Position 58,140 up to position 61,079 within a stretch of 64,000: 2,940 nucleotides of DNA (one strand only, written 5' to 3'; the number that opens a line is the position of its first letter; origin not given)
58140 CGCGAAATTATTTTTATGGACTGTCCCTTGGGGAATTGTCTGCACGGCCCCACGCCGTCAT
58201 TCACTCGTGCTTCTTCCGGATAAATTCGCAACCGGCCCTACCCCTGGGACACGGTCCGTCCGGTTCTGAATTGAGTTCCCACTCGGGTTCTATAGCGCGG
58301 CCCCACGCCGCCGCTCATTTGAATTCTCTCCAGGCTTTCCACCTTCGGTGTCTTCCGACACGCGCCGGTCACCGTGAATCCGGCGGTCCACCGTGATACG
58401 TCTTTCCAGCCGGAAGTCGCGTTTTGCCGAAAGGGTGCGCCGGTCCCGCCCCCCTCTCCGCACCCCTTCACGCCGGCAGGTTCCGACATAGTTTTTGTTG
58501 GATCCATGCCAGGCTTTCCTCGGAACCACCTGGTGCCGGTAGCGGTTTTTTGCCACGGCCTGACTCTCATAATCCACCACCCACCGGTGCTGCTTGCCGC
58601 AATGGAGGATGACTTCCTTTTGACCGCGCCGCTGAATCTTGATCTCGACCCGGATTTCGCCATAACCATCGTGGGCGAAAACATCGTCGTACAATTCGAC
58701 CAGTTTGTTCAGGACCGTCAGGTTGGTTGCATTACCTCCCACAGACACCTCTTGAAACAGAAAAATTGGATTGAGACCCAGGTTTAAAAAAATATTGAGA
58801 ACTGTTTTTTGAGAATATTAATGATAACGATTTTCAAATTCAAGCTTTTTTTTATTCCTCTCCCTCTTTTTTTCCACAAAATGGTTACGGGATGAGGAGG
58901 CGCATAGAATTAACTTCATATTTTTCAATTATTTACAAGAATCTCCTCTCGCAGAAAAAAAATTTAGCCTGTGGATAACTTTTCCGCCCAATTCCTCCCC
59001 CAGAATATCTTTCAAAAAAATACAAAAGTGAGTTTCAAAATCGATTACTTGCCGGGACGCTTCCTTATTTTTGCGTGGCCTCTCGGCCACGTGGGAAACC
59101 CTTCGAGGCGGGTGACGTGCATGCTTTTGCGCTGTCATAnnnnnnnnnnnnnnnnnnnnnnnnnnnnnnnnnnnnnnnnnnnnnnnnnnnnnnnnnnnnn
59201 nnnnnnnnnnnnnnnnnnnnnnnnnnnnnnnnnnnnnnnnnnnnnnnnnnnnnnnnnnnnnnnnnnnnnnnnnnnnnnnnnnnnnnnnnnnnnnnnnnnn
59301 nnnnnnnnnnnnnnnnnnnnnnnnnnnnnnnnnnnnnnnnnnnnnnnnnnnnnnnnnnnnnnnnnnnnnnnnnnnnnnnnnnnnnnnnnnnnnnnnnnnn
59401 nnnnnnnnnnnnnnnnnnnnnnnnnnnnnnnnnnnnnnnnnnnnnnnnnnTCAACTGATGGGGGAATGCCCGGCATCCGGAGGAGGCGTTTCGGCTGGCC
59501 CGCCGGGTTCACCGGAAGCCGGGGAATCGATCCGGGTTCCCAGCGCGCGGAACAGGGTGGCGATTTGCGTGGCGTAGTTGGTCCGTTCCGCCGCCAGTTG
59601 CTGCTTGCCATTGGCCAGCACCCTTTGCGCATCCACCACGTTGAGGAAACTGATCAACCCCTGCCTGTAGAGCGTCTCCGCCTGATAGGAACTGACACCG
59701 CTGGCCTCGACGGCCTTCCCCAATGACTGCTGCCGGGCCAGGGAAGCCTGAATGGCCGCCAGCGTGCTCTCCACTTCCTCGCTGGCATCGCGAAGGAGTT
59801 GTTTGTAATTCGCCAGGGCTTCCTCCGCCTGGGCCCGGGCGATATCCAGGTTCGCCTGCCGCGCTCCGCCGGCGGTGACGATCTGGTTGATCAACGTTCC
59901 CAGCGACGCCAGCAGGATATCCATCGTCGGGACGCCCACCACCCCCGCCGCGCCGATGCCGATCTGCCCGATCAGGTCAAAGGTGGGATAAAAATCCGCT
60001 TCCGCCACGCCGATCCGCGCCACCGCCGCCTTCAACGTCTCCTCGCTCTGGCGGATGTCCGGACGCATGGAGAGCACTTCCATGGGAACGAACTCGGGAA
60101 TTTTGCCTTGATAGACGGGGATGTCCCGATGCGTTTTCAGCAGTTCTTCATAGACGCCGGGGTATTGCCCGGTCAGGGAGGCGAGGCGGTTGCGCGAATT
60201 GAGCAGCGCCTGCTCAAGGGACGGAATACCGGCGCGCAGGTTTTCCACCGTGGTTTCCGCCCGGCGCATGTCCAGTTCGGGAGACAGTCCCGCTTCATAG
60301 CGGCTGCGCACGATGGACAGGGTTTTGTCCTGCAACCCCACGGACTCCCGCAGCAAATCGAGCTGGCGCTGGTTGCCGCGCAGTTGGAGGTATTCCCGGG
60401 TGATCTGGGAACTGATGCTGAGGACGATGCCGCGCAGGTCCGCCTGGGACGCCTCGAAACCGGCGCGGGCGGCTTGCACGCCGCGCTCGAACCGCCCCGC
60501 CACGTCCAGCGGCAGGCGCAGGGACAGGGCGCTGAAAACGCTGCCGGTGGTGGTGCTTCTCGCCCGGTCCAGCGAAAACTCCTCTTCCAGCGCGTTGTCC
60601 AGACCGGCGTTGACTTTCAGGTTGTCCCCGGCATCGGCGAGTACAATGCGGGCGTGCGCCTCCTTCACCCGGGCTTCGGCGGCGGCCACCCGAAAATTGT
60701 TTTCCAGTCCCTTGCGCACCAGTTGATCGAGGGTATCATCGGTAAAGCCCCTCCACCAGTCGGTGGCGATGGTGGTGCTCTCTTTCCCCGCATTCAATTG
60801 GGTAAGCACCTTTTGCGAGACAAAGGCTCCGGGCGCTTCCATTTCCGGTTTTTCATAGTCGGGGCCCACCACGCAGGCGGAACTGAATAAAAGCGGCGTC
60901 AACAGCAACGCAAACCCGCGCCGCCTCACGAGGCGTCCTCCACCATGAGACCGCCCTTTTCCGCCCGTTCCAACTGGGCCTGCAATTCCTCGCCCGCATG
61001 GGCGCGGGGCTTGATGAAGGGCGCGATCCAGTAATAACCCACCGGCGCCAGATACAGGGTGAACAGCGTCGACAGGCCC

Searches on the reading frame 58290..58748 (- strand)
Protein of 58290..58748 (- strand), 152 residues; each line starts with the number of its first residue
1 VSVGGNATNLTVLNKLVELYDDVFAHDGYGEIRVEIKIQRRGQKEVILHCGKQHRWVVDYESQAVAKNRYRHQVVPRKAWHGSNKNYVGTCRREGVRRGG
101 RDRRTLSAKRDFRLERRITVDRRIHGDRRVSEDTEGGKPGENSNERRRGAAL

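Call 7: search_protein_families(library=pfam, proteins=[window:58290-58748:-], max_evalue=0.01)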
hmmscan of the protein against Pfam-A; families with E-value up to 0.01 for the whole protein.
window:58290-58748:- (152 aa): 0 families

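Call 51: find_homologous_proteins(query=window:58293-58748:-, max_evalue=0.001)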
Query seq(152 aa) (152 aa): 105 proteins with E <= 0.001 among 166 candidates.
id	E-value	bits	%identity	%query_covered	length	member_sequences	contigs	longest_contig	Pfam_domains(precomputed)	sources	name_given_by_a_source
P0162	2.7e-93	328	99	99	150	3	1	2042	-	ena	-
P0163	5.0e-81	288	88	100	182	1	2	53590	-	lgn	-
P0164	2.0e-61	224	72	97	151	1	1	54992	-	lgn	-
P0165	1.1e-44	170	58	98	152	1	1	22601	-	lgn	-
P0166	1.2e-44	170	59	88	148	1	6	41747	-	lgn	-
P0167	1.8e-44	169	61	84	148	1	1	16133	-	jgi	jgi:hypothetical protein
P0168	3.5e-29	120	45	99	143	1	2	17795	-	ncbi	-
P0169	3.5e-29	120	51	82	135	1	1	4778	-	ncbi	-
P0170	5.7e-26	109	48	82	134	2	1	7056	-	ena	-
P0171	3.0e-20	91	64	44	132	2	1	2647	-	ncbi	-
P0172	1.8e-19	88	47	80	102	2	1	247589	-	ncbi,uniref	ncbi:hypothetical protein [Pseudaquabacterium rugosum]|uniref:Uncharacterized protein n=1 Tax=Pseuda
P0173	3.6e-19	87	70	35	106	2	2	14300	-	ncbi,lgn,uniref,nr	ncbi:hypothetical protein CKO44_24885 [Rubrivivax gelatinosus]|uniref:Uncharacterized protein n=1 Ta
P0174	9.7e-19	86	71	37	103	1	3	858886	-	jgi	jgi:hypothetical protein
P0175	2.4e-18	84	75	34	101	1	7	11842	-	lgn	-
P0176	2.8e-18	84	62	40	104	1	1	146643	-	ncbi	-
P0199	8.0e-16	76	63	39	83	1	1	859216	-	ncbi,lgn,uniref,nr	ncbi:hypothetical protein [Brockia lithotrophica]|uniref:Uncharacterized protein n=1 Tax=Brockia lit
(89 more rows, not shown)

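Call 52: find_encoding_contigs(protein=P0199, flank=10000, max_places=1)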
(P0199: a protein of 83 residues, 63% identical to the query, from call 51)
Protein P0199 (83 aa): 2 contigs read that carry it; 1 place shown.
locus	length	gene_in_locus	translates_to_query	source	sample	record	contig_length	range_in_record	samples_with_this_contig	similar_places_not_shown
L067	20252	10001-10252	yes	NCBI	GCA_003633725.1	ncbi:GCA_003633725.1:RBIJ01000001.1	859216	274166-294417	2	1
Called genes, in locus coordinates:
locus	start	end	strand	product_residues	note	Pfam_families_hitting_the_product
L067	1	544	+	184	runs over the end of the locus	PF04011:LemA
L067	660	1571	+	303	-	PF01435:Peptidase_M48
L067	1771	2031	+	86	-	PF14697:Fer4_21 (faint), PF12838:Fer4_7, PF13187:Fer4_9, PF25160:LdpA_Fe-S-bd (weak), PF00037:Fer4, PF12797:Fer4_2 (weak), PF12837:Fer4_6 (weak), PF13237:Fer4_10 (weak), +4 more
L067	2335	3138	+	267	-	PF02548:Pantoate_transf, PF13714:PEP_mutase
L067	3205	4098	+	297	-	PF02569:Pantoate_ligase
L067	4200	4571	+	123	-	PF02261:Asp_decarbox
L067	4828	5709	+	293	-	PF06971:Put_DNA-bind_N, PF01408:GFO_IDH_MocA (weak), PF02629:CoA_binding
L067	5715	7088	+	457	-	PF01979:Amidohydro_1, PF07969:Amidohydro_3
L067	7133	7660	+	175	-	-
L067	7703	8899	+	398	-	PF00155:Aminotran_1_2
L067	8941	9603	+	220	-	PF21984:DnaD_N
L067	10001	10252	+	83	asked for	-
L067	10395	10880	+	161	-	PF07963:N_methyl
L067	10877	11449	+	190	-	-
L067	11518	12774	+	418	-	-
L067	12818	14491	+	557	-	-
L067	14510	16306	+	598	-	-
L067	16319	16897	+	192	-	-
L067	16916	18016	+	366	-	PF00437:T2SSE, PF13191:AAA_16 (weak)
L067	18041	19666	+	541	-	PF05157:MshEN, PF00437:T2SSE, PF13191:AAA_16 (weak)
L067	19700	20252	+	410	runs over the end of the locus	PF28597:T2SSF_N, PF00482:T2SSF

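Call 53: find_encoding_contigs(protein=P0172, flank=10000, max_places=1)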
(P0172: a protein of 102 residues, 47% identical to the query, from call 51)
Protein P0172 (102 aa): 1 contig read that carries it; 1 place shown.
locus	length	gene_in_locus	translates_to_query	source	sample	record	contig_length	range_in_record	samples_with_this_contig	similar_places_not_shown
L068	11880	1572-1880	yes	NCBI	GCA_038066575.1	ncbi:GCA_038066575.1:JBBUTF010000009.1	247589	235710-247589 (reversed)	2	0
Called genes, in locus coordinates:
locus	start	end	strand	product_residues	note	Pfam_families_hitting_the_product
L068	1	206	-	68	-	?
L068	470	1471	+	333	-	PF13593:SBF_like, PF01758:SBF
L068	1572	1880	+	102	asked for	-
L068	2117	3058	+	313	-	PF07963:N_methyl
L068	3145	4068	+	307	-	-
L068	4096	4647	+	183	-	-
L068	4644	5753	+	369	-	-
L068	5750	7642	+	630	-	-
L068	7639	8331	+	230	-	-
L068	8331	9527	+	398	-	PF00437:T2SSE, PF13191:AAA_16 (weak), PF13401:AAA_22 (faint), PF25199:nSTAND_NTPase5 (faint)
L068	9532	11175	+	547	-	PF13401:AAA_22 (faint), PF05157:MshEN, PF00437:T2SSE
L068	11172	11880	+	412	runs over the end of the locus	PF28597:T2SSF_N, PF00482:T2SSF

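Call 76: search_protein_families(library=ncbifam, proteins=[window:58290-58748:-], max_evalue=0.001)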
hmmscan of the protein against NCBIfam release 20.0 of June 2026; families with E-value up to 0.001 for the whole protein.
window:58290-58748:- (152 aa): 0 families

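Call 87: search_solved_structures(query=L067:18041-19666:+, max_evalue=1e-60, show_alignments=5)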
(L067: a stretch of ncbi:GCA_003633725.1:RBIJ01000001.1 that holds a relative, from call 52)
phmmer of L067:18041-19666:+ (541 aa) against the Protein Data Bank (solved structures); distinct sequences matched with E-value up to 1e-60: 12.
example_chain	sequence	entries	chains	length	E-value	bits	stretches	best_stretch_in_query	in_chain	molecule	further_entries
6f8l_G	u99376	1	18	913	2.4e-131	441.9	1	7-539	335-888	Type IV pilus assembly protein PilF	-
5tsg_B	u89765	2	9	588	2e-122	412.4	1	155-540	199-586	Type IV pilus biogenesis ATPase PilB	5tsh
6olj_C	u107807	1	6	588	2.3e-122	412.3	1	155-540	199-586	Type IV pilus biogenesis ATPase PilB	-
5zfr_A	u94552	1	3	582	2.4e-122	412.2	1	155-540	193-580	Type IV pilus biogenesis ATPase PilB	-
4kss_A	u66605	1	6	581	8.6e-115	387.3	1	160-539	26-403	Type II secretion system protein E, hemolysin-coregulated protein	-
4ksr_A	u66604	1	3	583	8.6e-115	387.3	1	160-539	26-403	Type II secretion system protein E, Hemolysin-coregulated protein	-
1p9r_A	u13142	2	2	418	4e-114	385.1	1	159-537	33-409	General secretion pathway protein E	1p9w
5oiu_A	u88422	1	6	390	2.9e-113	382.3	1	163-539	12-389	Type IV pilus assembly protein PilF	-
5it5_F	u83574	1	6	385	3.6e-113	381.9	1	164-539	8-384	ATP binding motif-containing protein PilF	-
6ejf_A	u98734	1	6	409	3.6e-113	381.9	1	164-539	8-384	Type IV pilus assembly protein PilF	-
4pht_A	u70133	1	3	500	2.7e-112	379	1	161-539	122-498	General secretory pathway protein E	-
3jc8_Ba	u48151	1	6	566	1.9e-111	376.3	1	6-538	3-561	Type IV-A pilus assembly ATPase PilB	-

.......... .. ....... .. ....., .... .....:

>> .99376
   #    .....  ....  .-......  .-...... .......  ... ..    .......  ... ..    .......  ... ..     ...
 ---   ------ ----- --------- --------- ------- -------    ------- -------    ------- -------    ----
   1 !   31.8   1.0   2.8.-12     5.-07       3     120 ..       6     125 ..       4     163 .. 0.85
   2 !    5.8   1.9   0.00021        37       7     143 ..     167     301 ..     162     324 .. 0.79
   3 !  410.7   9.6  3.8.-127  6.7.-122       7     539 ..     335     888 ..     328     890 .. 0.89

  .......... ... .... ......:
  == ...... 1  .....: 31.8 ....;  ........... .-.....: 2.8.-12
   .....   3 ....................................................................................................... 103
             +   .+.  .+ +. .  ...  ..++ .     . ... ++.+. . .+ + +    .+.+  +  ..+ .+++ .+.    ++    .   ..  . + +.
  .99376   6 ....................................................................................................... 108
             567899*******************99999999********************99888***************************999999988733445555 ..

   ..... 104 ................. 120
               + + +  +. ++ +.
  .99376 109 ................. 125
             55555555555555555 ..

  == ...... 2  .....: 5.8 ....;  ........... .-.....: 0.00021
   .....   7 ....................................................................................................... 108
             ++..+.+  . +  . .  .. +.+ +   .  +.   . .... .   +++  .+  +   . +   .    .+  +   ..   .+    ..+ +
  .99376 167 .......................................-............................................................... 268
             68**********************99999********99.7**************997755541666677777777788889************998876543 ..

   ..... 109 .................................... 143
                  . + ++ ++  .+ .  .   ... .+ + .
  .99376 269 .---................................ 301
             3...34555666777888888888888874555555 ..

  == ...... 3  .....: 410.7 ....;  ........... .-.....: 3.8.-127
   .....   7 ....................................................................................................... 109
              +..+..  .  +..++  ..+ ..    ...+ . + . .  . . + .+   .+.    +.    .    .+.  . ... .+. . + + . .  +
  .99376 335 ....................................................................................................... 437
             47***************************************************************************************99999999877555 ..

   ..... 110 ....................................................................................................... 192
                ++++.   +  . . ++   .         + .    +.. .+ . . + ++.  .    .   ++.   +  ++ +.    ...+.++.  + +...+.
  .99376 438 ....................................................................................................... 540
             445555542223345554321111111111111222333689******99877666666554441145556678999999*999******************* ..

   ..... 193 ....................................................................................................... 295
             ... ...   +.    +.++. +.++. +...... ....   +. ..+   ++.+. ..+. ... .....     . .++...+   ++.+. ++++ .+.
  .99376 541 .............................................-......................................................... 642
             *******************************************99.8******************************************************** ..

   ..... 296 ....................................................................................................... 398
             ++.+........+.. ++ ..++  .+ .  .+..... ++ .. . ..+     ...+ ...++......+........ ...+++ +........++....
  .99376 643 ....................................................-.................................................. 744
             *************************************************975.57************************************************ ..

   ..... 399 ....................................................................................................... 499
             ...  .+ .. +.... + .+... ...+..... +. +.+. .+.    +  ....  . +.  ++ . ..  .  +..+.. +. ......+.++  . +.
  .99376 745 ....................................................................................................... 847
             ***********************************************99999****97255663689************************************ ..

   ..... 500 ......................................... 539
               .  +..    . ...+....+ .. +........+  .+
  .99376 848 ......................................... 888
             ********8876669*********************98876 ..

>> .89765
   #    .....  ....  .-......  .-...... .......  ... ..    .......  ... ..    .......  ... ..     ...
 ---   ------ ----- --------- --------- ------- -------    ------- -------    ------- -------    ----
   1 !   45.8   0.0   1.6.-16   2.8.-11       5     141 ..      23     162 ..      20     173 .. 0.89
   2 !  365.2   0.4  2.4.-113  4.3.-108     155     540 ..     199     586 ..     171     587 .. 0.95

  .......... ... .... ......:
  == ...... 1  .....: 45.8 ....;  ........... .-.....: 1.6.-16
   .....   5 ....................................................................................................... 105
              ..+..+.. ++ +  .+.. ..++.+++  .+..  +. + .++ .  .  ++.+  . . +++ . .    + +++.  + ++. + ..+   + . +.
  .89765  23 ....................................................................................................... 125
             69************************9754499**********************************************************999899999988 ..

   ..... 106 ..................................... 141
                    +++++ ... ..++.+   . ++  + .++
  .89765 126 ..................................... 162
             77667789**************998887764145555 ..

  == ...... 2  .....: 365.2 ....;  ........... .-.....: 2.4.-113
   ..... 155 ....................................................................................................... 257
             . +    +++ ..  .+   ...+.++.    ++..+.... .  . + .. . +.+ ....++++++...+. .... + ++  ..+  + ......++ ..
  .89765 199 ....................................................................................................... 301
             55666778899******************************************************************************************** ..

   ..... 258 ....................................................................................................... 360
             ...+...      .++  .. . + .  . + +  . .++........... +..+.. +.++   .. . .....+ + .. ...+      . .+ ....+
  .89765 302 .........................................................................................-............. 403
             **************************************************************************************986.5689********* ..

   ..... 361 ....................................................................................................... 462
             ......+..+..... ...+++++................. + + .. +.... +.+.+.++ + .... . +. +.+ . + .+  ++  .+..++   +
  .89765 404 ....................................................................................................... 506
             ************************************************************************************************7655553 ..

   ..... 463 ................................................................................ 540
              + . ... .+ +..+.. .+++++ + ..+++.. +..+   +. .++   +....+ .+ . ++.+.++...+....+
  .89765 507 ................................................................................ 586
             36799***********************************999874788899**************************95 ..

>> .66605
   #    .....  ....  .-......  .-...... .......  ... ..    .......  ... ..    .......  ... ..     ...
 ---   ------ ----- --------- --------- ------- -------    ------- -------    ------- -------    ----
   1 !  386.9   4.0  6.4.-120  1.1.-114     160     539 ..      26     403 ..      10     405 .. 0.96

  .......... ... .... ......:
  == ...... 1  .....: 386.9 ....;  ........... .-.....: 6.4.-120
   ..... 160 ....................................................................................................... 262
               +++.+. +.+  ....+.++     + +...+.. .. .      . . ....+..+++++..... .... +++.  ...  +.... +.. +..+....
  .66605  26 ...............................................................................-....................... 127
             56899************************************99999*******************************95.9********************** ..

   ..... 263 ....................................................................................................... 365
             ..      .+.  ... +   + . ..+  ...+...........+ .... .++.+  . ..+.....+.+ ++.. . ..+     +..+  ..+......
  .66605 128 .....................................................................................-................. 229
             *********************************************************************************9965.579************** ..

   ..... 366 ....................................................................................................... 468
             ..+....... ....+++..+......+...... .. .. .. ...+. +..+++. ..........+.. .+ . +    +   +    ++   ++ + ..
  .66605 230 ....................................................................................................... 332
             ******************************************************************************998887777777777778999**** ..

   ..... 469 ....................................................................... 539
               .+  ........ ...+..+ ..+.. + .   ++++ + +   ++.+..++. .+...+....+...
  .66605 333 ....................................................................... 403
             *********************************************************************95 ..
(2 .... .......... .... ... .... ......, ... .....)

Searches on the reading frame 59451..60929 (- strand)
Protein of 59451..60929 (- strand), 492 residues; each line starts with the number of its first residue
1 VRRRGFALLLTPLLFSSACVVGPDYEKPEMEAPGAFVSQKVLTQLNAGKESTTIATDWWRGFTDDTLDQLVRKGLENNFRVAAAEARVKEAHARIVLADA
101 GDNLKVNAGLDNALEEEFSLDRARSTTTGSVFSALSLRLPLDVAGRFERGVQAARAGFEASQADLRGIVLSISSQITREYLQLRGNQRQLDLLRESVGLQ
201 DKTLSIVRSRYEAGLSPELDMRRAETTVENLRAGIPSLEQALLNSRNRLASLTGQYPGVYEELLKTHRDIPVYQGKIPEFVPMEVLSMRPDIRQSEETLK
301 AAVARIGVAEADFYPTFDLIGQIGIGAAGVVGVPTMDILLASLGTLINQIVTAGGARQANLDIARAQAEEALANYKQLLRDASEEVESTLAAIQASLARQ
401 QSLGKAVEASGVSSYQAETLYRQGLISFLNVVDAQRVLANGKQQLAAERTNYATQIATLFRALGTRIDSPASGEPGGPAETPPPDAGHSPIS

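Call 7: search_protein_families(library=pfam, proteins=[window:59451-60929:-], max_evalue=0.01)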
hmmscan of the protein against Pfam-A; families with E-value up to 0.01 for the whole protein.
window:59451-60929:- (492 aa): 1 family
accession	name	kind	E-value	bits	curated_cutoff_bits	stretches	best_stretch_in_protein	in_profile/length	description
PF02321.23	OEP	-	4.9e-41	141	22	2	67-254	1-187/187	Outer membrane efflux protein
